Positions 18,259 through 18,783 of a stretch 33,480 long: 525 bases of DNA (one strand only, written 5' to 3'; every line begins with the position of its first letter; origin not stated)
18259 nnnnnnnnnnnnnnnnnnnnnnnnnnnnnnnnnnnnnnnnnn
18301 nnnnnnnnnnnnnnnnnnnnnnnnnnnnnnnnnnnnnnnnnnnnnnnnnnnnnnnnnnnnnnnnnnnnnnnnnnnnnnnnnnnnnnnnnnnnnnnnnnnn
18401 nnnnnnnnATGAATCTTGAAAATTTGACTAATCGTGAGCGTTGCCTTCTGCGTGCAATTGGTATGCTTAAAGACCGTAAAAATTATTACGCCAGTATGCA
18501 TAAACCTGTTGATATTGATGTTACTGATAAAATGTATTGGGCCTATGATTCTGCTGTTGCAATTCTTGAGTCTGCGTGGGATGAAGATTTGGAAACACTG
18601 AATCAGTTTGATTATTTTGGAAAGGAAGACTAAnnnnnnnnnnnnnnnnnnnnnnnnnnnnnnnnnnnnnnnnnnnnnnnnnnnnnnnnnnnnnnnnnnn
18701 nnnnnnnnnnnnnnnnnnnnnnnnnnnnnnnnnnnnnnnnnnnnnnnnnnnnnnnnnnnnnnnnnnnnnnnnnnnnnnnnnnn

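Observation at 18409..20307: Tandemly duplicated three-gene operon with a non-homologous middle gene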

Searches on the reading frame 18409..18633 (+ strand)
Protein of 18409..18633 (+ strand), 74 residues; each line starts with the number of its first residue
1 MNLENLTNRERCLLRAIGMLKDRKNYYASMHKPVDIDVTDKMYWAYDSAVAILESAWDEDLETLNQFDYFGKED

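Call 12: search_protein_families(library=pfam, max_evalue=1, proteins=[window:18409-18630:+])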
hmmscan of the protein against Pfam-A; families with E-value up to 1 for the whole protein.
window:18409-18630:+ (74 aa): 0 families

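Call 13: search_protein_families(library=phrogs, max_evalue=1, proteins=[window:18409-18630:+])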
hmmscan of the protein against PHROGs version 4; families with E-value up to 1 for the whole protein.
window:18409-18630:+ (74 aa): 0 families

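Call 17: find_encoding_contigs(protein=window:18409-18633:+, flank=10000, max_places=6)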
Protein window:18409-18633:+ (74 aa): 1 contig read that carries it; 1 place shown.
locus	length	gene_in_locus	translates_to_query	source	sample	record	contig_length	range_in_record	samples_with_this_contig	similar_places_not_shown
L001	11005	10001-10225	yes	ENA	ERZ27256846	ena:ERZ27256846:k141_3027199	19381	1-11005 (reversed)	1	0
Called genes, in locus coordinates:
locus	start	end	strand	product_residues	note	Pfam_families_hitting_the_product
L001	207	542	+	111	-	-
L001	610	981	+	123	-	-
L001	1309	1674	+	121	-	-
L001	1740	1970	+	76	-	-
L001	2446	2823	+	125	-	-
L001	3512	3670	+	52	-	-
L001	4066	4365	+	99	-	PF26096:DUF8033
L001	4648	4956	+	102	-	-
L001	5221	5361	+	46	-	-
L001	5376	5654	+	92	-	-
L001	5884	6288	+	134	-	PF00583:Acetyltransf_1 (weak)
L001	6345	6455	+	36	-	-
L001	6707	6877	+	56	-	-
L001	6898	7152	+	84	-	-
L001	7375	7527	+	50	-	-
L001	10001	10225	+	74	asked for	-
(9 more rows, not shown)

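Call 18: find_related_loci(query=window:18409-18630:+, collection=viral_contigs, flank=5000)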
Query window:18409-18630:+ (74 aa) in viral_contigs; peptide patterns used: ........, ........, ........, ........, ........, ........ (x = any residue, [..] = any of these).
1 stretches matched a pattern, but none encodes a relative of the query by tblastn (E <= 1e-3).

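Call 19: find_homologous_proteins(query=window:18409-18630:+, max_evalue=0.01)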
Query window:18409-18630:+ (74 aa): 25 proteins with E <= 0.01 among 25 candidates.
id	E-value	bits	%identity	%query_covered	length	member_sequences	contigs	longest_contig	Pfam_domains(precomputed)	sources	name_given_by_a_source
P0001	1.5e-43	163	100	100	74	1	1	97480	-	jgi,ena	-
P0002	4.0e-37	143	88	100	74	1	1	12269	-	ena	-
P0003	5.7e-31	123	79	99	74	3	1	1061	-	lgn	-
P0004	4.1e-30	121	77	100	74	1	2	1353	-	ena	-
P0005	6.0e-30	120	77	100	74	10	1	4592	-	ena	-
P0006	1.3e-27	113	72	100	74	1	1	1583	-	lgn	-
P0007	2.5e-27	112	73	100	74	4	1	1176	-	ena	-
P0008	1.7e-26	109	72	100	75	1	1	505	-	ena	-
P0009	2.8e-26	109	71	99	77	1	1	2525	-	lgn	-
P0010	1.2e-25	107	70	100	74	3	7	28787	-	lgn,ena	-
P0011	3.6e-25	105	71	99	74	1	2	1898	-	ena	-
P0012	9.0e-25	104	70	100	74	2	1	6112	-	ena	-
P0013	2.1e-24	103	64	100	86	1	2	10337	-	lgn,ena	-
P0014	8.8e-24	101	68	99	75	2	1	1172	-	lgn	-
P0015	2.4e-23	99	62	100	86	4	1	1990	-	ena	-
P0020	1.2e-21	94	69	92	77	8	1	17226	-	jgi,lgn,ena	-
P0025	4.1e-17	80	67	81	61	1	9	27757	-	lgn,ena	-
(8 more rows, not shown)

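Call 25: find_encoding_contigs(protein=P0010, flank=6000, max_places=5)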
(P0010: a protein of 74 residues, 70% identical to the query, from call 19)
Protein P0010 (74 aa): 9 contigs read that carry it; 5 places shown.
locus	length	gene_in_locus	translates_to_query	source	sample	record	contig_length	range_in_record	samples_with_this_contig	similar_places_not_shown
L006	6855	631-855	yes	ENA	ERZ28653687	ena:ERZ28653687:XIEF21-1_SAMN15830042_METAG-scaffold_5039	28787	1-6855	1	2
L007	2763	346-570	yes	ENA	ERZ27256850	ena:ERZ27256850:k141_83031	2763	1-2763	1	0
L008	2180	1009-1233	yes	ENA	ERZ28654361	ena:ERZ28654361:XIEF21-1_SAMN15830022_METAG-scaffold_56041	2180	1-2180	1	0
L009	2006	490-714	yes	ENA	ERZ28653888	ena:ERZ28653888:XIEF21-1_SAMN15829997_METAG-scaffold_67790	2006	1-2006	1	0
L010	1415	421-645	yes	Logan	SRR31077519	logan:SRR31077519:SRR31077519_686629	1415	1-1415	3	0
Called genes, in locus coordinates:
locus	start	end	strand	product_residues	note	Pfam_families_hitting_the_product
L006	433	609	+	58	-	-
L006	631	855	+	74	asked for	-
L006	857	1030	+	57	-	-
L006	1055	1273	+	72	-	-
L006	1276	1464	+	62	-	-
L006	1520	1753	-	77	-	PF02229:PC4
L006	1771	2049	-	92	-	-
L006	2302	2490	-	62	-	-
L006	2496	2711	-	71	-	-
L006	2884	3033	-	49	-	-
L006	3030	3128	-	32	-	-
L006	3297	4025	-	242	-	-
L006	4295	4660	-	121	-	-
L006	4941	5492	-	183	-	-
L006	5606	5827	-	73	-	-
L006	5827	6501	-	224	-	-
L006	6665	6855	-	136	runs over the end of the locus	-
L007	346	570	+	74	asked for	-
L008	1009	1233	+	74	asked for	-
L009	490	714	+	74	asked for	-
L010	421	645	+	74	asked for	-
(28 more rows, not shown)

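Call 26: find_encoding_contigs(protein=P0025, flank=6000, max_places=5)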
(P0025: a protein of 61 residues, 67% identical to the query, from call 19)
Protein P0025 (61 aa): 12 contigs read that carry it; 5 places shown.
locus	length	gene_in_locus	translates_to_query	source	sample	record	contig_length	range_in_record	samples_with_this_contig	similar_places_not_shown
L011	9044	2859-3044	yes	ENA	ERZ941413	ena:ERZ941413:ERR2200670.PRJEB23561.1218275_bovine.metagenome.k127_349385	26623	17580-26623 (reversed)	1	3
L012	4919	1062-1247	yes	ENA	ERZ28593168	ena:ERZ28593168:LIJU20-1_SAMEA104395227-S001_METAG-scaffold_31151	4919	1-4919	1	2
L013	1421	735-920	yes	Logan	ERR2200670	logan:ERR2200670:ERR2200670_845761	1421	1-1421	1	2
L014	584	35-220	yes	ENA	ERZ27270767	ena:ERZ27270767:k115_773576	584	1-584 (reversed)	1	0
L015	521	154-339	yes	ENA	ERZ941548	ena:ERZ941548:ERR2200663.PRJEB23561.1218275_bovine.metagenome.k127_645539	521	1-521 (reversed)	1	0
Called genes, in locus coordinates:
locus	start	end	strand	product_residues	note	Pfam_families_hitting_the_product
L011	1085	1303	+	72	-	-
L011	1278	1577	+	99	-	-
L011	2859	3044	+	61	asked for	-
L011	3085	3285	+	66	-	-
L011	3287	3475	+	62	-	-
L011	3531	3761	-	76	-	PF02229:PC4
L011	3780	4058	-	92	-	-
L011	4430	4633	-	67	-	-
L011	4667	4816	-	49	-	-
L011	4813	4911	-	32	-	-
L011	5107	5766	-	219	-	-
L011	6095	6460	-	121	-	-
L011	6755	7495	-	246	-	-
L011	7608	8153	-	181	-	-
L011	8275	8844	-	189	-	-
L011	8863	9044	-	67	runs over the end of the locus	-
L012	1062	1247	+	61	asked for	-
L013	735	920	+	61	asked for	-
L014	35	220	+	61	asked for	-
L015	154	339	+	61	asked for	-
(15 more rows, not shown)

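Call 27: find_encoding_contigs(protein=P0020, flank=6000, max_places=4)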
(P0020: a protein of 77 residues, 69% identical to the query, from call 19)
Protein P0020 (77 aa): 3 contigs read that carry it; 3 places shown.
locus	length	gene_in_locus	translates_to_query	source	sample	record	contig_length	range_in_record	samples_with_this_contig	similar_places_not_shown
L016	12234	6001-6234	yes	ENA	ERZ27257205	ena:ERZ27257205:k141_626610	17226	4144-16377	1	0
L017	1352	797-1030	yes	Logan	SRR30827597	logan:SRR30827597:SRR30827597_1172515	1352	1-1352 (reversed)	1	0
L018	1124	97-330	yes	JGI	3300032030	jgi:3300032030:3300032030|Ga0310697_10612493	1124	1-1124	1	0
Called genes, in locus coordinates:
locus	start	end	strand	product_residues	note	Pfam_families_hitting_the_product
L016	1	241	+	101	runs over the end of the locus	-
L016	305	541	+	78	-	-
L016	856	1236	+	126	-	-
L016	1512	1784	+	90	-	-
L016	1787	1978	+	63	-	-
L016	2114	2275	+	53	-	-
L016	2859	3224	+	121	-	-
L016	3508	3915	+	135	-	-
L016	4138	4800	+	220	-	-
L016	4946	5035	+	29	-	-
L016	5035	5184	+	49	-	-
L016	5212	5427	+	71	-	-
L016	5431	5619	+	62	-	-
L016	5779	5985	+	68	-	-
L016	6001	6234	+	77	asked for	-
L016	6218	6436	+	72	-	-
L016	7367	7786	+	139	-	-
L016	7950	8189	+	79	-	-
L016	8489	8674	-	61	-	-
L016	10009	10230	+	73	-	-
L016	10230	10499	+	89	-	-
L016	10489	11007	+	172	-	-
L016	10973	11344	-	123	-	PF01226:Form_Nir_trans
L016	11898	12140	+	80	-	-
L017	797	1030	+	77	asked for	-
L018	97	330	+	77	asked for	-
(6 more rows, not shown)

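Call 31: find_related_loci(query=A1, collection=viral_contigs, flank=6000)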
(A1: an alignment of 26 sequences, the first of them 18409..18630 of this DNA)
Query A1 (74 aa) in viral_contigs; peptide patterns used: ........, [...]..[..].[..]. (x = any residue, [..] = any of these).
37 stretches matched a pattern, but none encodes a relative of the query by tblastn (E <= 1e-3).

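Call 47: predict_structure(alignment_id=A1)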
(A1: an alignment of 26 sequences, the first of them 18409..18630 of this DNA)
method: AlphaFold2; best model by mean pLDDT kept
length: 74 residues; sequences in the alignment: 26
mean_pLDDT: 79.8   pTM: 0.64
mean pLDDT of the five models: 79.8, 79.1, 78.9, 77.6, 76.2
residues with pLDDT >= 90: 25; 70-90: 28; 50-70: 18; < 50: 3
segments of 3 or more residues with pLDDT < 50: none
pLDDT, mean of each block of 10 residues (from residue 1): 75 91 92 76 94 82 60 48
secondary structure, 60 per line:
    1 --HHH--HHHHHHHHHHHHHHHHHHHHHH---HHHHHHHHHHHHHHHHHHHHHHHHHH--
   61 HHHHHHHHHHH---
elements in order: H8-29 H33-58 H61-71

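Call 53: fold_search(model_id=the predicted structure, library=pdb)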
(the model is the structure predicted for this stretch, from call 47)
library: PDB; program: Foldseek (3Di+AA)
matches with E <= 10: 106; with E <= 0.001: 0
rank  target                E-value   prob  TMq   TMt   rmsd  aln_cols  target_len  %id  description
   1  4jo9_B                1.2e+00  0.72  0.66  0.58   6.1        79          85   14  Crystal structure of the human Nup49CCS2+3* Nup57CCS3* complex 1:2 stoichiometry (released 2014-09-17)
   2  3stq_C                1.9e+00  0.57  0.63  0.55   4.8        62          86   18  Hypothetical protein PA2703 Pseudomonas aeruginosa PAO1 (released 2012-02-08)
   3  4c18_B                1.9e+00  0.41  0.58  0.57   6.9        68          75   20  The structure of the Tsi2 dimer with a disulfide bond (released 2014-08-27)
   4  9x1w                  2.6e+00  0.33  0.59  0.50   8.1        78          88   18  Crystal structure of de novo designed complement C9 mini-inhibitor form 1 (released 2026-02-18)
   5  1sry_A                3.1e+00  0.41  0.60  0.12   4.4        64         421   19  REFINED CRYSTAL STRUCTURE OF THE SERYL-TRNA SYNTHETASE FROM THERMUS THERMOPHILUS AT 2.5 ANGSTROMS RESOLUTION (released 1994-01-31)
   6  2y48_A                3.4e+00  0.44  0.64  0.08   5.2        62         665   19  Crystal structure of LSD1-CoREST in complex with a N-terminal SNAIL peptide (released 2011-02-16)
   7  4gzr_B                3.4e+00  0.16  0.48  0.46   9.5        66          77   17  Crystal structure of the Mycobacterium tuberculosis H37Rv EsxOP (Rv2346c-Rv2347c) complex in space group C2221 (released 2012-09-26)
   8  1z0p                  3.6e+00  0.11  0.35  0.35   4.5        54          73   11  Crystal structure of the Protein of Unknown Function SPY1572 from Streptococcus pyogenes (released 2005-04-19)
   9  9qrw_B                3.6e+00  0.11  0.37  0.07   4.7        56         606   11  S.aureus ClpC dodecameric resting state (released 2025-07-30)
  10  1jm0_A                4.1e+00  0.51  0.54  0.80   1.6        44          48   16  CRYSTAL STRUCTURE OF FOUR-HELIX BUNDLE MODEL (released 2002-01-16)
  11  5h6r_A                4.1e+00  0.38  0.64  0.08   5.2        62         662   19  Crystal structure of LSD1-CoREST in complex with peptide 13 (released 2017-04-12)
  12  9oox_A                4.1e+00  0.28  0.58  0.47   5.8        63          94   13  Cryo-EM Structure of the Escherichia phage HK446 Rip1 in complex with the Enterobacteria phage T6 small terminase (released 2026-02-04)
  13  3stq_F                4.4e+00  0.35  0.63  0.61   4.9        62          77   18  Hypothetical protein PA2703 Pseudomonas aeruginosa PAO1 (released 2012-02-08)
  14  5l3c_A                4.4e+00  0.35  0.64  0.08   5.2        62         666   19  Human LSD1/CoREST: LSD1 E379K mutation (released 2016-05-04)
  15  3k6c_D                4.4e+00  0.11  0.43  0.37   8.8        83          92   16  Crystal structure of protein ne0167 from nitrosomonas europaea (released 2009-10-27)
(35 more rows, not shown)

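Call 85: search_protein_families(library=pfam, max_evalue=0.001, proteins=[L006:3300-4025:-, L006:5830-6501:-, L006:4944-5492:-, L011:7611-8153:-, L011:8278-8844:-, L016:4138-4797:+])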
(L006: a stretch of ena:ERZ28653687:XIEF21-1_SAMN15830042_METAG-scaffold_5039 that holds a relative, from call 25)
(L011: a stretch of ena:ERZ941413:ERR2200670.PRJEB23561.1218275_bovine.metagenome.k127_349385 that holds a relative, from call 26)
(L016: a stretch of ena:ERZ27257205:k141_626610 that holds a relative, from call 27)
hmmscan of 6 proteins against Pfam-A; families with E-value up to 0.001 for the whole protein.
L006:3300-4025:- (242 aa): 0 families

L006:5830-6501:- (224 aa): 0 families

L006:4944-5492:- (183 aa): 1 family
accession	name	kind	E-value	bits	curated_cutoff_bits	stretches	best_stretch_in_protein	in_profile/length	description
PF06114.19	Peptidase_M78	-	0.00041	20.6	22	1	100-176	45-114/123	IrrE N-terminal-like domain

L011:7611-8153:- (181 aa): 0 families

L011:8278-8844:- (189 aa): 0 families

L016:4138-4797:+ (220 aa): 0 families

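Call 86: search_protein_families(library=phrogs, max_evalue=0.001, proteins=[L006:3300-4025:-, L006:5830-6501:-, L006:4944-5492:-, L011:6098-6460:-, L011:7611-8153:-, L011:8278-8844:-, L016:4138-4797:+])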
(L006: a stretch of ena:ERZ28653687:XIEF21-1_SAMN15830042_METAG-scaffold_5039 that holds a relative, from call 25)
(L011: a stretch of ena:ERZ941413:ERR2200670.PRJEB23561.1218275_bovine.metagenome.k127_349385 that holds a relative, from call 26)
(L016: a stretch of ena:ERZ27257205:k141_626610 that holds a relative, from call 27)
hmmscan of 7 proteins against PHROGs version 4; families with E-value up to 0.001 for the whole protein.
L006:3300-4025:- (242 aa): 2 families
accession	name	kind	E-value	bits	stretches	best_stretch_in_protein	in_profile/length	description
phrog_20187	-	unknown function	2.2e-47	162.8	1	11-236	5-252/272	-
phrog_192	-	DNA, RNA and nucleotide metabolism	3.7e-06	27.5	1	4-215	96-271/397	DNA polymerase exonuclease subunit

L006:5830-6501:- (224 aa): 2 families
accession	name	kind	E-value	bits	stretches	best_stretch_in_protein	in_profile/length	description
phrog_20187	-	unknown function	5.1e-37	128.8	1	5-213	7-235/272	-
phrog_192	-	DNA, RNA and nucleotide metabolism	4.7e-09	37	1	3-209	103-274/397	DNA polymerase exonuclease subunit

L006:4944-5492:- (183 aa): 0 families

L011:6098-6460:- (121 aa): 0 families

L011:7611-8153:- (181 aa): 0 families

L011:8278-8844:- (189 aa): 0 families

L016:4138-4797:+ (220 aa): 2 families
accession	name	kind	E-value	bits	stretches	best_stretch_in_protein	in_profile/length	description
phrog_20187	-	unknown function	1.7e-32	114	1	5-210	7-232/272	-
phrog_192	-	DNA, RNA and nucleotide metabolism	1.5e-09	38.7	1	11-209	111-274/397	DNA polymerase exonuclease subunit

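Call 96: search_protein_families(library=padloc, max_evalue=0.1, proteins=[window:18409-18630:+])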
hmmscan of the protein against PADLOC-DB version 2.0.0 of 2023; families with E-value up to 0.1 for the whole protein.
window:18409-18630:+ (74 aa): 0 families

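Call 97: search_protein_families(library=ncbifam, max_evalue=0.1, proteins=[window:18409-18630:+])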
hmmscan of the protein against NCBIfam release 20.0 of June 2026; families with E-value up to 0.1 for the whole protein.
window:18409-18630:+ (74 aa): 0 families

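Call 99: search_solved_structures(query=A1, max_evalue=1)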
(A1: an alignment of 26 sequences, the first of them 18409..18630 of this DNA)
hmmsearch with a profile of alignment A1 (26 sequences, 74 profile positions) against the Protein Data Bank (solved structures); distinct sequences matched with E-value up to 1: 2.
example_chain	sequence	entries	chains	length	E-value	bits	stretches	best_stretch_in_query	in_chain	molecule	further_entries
6z1z_A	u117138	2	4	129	0.092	16.3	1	9-72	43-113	Nanobody 4C8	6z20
5b6k_A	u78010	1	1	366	0.82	13.3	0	18-63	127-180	Uncharacterized protein CgKR1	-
